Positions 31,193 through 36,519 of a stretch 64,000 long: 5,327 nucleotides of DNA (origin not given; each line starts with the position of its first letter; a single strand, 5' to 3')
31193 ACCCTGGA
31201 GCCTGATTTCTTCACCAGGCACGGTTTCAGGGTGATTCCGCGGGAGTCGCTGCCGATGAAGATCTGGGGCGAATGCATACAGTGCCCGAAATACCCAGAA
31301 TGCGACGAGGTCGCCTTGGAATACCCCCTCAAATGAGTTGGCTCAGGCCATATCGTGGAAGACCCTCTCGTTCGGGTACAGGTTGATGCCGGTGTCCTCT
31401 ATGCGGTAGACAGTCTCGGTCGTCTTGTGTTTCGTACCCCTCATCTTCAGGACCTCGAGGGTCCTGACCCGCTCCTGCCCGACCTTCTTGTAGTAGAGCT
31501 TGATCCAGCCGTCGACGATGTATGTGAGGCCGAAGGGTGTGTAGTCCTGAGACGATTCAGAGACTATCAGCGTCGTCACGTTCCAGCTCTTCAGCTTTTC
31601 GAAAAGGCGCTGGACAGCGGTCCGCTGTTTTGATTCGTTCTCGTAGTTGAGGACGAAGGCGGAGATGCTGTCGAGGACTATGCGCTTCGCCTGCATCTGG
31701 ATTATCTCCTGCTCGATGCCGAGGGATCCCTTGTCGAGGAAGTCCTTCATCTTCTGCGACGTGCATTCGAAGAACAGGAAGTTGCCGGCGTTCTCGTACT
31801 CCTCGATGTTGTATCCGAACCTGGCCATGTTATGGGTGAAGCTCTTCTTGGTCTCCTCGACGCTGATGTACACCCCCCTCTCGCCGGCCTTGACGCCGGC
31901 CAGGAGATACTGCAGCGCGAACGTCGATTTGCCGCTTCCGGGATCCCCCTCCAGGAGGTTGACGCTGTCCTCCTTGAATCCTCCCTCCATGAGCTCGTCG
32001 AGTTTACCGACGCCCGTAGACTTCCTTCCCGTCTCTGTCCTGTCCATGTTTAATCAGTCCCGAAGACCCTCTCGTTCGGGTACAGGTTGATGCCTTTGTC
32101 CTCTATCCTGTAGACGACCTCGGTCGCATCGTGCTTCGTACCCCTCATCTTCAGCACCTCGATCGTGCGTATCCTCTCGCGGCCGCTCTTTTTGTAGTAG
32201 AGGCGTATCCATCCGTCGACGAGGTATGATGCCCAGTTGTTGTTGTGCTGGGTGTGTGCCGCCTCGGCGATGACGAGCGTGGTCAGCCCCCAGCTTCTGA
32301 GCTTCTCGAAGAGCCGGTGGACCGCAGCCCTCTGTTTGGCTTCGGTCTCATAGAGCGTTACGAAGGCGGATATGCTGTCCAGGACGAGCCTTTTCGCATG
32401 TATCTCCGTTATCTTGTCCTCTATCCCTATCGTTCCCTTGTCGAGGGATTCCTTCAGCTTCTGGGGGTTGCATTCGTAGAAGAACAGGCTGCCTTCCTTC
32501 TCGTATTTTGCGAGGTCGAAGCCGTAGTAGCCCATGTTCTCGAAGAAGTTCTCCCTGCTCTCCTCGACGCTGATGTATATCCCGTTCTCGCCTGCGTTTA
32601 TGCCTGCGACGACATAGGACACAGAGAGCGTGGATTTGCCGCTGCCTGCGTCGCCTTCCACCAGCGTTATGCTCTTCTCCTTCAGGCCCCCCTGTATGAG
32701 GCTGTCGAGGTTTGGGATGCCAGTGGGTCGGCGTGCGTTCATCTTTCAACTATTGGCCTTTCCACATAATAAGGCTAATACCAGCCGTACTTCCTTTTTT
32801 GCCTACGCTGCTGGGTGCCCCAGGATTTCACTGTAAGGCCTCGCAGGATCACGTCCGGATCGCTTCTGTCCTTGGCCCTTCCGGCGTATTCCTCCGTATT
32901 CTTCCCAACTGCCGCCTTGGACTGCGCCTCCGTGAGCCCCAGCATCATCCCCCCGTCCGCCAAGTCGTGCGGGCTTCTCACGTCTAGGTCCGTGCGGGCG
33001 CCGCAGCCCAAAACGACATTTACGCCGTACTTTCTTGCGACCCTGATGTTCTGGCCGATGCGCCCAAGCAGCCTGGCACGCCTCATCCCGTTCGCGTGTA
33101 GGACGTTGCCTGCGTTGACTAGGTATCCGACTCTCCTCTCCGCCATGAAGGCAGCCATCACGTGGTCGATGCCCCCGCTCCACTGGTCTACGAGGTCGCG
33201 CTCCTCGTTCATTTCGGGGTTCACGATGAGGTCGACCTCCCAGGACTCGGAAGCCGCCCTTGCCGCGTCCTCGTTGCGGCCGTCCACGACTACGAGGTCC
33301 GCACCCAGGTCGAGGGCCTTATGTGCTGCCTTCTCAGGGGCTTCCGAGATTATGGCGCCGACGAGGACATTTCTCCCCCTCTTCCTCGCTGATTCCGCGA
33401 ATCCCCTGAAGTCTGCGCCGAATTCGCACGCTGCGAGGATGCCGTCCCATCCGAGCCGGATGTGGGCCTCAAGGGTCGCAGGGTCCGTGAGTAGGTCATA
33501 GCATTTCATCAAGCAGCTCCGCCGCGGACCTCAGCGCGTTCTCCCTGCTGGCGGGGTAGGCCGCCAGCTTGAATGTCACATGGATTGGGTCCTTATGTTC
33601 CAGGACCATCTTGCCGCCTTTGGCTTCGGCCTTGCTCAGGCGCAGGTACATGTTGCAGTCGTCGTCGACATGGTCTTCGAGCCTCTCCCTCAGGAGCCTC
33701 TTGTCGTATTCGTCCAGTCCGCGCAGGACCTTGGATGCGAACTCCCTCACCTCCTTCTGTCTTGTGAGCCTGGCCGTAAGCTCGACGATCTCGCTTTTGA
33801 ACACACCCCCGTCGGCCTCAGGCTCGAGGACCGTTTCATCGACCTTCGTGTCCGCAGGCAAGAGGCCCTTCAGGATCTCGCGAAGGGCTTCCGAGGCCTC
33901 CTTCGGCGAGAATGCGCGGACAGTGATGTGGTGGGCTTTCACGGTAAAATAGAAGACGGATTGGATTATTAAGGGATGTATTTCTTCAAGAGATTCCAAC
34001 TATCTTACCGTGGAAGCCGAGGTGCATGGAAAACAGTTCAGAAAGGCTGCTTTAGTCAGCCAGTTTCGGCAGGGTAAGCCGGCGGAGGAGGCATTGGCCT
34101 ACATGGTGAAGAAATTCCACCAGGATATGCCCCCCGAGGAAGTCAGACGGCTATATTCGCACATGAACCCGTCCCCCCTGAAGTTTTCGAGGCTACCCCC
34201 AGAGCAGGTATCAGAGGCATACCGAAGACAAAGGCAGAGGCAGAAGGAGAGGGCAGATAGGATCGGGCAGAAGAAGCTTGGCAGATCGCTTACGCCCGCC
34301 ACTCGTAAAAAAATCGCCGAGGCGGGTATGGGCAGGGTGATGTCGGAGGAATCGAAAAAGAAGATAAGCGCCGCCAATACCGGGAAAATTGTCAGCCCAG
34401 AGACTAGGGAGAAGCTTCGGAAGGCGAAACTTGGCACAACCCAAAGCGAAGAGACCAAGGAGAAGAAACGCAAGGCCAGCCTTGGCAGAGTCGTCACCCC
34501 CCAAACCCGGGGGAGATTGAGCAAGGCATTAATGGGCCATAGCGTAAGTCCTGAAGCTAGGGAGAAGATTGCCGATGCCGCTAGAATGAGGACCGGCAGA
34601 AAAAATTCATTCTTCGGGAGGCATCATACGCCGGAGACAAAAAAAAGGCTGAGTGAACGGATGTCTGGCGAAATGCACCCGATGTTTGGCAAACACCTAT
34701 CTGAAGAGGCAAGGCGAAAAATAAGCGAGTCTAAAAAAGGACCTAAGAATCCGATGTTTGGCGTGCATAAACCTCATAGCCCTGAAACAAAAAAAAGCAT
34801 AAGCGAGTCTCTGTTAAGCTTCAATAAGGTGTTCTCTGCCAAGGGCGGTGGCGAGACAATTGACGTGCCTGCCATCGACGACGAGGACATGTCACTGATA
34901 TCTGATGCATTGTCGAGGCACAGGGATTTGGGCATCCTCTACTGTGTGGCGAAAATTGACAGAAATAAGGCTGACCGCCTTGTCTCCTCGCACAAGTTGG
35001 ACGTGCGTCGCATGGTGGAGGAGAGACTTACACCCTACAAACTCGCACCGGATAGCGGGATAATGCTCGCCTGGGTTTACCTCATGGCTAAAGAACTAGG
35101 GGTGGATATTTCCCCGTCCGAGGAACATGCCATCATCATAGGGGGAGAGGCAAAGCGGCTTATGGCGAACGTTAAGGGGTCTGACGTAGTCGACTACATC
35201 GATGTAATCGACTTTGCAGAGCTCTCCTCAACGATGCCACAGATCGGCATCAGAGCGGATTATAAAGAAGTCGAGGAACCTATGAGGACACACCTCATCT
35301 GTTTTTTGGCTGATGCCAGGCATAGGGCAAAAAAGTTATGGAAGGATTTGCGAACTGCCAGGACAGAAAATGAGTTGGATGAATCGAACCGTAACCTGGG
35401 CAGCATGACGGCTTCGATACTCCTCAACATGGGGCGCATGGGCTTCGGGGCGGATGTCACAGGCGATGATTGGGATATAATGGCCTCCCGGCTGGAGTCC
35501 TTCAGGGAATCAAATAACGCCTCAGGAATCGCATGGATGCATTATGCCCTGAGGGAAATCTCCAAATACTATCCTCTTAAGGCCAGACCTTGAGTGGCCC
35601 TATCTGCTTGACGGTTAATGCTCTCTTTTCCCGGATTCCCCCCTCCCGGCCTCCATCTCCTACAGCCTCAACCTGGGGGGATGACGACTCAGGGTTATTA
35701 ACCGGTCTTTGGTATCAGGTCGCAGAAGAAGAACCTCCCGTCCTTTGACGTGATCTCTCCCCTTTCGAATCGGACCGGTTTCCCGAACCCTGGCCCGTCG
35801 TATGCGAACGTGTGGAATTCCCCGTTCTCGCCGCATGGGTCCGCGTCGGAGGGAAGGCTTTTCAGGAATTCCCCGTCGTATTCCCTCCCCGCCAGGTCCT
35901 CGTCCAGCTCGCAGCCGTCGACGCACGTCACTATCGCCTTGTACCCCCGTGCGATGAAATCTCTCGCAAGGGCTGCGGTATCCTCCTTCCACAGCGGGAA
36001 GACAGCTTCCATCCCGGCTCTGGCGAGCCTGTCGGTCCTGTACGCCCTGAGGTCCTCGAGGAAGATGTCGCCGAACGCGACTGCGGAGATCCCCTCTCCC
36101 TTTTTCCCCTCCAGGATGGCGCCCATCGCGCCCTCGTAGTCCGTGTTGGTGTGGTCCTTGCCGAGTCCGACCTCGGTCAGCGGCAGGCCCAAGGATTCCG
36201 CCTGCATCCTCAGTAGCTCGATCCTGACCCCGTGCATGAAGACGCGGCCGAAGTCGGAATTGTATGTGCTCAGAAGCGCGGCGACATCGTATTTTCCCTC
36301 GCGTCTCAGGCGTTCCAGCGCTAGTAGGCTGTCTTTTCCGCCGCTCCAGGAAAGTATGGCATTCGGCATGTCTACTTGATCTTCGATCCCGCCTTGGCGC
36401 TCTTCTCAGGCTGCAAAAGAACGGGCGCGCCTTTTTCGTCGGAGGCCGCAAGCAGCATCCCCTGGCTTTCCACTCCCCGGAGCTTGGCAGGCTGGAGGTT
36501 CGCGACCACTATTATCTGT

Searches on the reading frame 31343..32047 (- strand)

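Call 90: search_protein_families(library=pfam, proteins=[window:31343-32047:-], max_evalue=0.0001)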
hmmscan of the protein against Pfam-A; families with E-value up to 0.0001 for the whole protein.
window:31343-32047:- (234 aa): 3 families
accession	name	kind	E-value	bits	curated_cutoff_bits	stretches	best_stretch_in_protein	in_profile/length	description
PF06745.19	ATPase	-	3.8e-59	200.3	26.6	1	10-227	2-230/231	KaiC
PF13481.12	AAA_25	-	3.4e-10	40.3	27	1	16-159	22-184/195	AAA domain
PF07088.17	GvpD_P-loop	-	1.9e-05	25.1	24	0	31-197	14-183/189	GvpD gas vesicle protein, P-loop domain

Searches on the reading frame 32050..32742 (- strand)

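Call 90: search_protein_families(library=pfam, proteins=[window:32050-32742:-], max_evalue=0.0001)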
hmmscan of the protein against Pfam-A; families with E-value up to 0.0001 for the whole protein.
window:32050-32742:- (230 aa): 2 families
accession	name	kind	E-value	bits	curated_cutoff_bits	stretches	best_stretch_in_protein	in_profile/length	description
PF06745.19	ATPase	-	2.2e-58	197.8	26.6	1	6-224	2-230/231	KaiC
PF13481.12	AAA_25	-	3.1e-09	37.2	27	1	7-162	17-191/195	AAA domain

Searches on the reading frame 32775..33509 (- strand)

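Call 91: search_protein_families(library=pfam, proteins=[window:32775-33509:-], max_evalue=0.0001)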
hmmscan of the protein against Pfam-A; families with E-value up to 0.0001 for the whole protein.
window:32775-33509:- (244 aa): 1 family
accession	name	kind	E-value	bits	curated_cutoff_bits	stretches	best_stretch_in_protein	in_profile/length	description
PF01876.22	RNase_P_p30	-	2.8e-20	73.1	35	1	66-204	85-214/214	RNase P subunit p30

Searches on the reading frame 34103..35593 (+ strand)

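Call 91: search_protein_families(library=pfam, proteins=[window:34103-35593:+], max_evalue=0.0001)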
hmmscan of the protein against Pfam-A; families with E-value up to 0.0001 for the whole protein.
window:34103-35593:+ (496 aa): 1 family
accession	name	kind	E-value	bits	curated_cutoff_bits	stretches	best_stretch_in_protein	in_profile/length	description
PF07460.16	NUMOD3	-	4.1e-30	103.8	20.4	4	172-208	1-37/37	NUMOD3 motif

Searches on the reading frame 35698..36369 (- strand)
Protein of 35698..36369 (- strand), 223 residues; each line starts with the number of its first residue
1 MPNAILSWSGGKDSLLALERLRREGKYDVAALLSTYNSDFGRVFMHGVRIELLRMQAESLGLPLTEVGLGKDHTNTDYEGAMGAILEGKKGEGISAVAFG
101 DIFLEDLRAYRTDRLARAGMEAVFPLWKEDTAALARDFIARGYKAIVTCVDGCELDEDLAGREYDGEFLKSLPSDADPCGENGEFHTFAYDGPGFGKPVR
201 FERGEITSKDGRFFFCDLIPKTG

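Call 91: search_protein_families(library=pfam, proteins=[window:35698-36369:-], max_evalue=0.0001)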
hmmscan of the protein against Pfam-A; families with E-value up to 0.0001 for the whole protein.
window:35698-36369:- (223 aa): 1 family
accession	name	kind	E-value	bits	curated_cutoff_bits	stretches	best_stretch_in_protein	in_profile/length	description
PF01902.24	Diphthami_syn_2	-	2e-31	109.7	23.2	1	5-209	4-206/219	Diphthamide synthase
